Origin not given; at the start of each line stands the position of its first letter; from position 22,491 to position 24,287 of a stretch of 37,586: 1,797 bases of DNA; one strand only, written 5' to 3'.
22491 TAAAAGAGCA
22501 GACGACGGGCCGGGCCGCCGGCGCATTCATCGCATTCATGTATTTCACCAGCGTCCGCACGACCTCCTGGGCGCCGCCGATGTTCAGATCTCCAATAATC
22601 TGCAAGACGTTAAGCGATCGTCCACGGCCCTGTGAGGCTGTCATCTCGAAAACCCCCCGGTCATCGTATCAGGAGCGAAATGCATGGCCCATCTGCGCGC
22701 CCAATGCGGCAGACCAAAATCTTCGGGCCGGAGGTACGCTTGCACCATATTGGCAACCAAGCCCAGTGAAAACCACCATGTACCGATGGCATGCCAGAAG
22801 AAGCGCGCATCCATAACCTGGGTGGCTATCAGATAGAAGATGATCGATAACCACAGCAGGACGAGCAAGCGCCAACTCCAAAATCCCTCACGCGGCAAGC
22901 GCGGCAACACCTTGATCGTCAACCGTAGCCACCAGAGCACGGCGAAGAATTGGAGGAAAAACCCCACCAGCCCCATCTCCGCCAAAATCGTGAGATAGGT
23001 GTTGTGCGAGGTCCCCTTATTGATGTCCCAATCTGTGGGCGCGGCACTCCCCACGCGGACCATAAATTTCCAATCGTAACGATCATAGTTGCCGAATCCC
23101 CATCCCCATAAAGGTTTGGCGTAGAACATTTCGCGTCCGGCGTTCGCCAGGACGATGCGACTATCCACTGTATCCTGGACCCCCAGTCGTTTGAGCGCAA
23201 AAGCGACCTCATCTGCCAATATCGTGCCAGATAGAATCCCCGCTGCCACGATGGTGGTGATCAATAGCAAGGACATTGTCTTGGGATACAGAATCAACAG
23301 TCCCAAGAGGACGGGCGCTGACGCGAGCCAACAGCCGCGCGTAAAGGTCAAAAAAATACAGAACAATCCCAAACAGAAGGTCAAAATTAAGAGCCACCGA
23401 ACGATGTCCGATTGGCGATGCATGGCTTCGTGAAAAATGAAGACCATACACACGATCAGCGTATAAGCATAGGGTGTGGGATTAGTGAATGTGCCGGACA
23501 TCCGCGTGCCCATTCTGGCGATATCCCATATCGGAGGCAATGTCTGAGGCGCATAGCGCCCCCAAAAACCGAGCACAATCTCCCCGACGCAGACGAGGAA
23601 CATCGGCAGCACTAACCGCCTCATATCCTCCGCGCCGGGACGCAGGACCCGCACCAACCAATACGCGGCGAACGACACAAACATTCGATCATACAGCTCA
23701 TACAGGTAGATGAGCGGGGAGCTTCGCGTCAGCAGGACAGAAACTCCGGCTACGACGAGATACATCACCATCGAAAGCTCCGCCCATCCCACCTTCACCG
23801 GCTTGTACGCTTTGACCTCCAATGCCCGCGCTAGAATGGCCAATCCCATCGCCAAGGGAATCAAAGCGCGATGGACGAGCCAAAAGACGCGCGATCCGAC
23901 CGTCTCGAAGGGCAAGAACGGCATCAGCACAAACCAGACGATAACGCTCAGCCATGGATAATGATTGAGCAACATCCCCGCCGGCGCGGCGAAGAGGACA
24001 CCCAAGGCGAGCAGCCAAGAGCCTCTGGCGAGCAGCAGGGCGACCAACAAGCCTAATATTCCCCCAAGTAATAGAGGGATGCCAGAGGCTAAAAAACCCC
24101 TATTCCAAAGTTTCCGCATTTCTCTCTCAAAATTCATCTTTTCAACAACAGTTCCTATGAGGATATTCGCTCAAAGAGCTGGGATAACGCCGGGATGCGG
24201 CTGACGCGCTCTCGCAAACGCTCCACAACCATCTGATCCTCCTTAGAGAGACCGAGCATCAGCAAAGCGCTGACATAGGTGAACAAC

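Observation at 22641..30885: System level: a Wzx/Wzy-dependent EPS pathway carrying the regulatory/accessory module of synthase-dependent systems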

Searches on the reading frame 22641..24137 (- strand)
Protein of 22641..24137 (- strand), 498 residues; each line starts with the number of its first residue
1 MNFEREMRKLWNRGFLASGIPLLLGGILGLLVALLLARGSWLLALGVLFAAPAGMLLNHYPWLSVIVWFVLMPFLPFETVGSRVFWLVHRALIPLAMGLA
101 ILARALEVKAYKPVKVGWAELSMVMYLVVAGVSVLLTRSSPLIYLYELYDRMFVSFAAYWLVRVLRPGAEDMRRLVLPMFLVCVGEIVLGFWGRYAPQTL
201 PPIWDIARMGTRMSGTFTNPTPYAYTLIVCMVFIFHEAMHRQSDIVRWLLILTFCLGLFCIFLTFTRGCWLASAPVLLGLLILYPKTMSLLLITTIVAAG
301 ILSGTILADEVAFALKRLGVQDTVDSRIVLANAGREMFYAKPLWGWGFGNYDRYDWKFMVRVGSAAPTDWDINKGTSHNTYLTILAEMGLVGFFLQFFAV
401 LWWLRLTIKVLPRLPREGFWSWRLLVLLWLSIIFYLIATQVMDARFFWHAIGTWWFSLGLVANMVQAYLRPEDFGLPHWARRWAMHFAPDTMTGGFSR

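Call 4: search_protein_families(library=pfam, proteins=[window:22641-24137:-], max_evalue=0.01)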
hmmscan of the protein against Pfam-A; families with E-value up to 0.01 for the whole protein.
window:22641-24137:- (498 aa): 1 family
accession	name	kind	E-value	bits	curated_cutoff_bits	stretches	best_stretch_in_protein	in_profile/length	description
PF04932.20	Wzy_C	-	4.2e-17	62.8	31.7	1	253-395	2-147/149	O-Antigen ligase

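Call 88: search_protein_families(library=ncbifam, proteins=[window:22641-24137:-], max_evalue=0.001)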
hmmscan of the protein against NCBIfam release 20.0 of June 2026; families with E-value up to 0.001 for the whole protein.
window:22641-24137:- (498 aa): 0 families
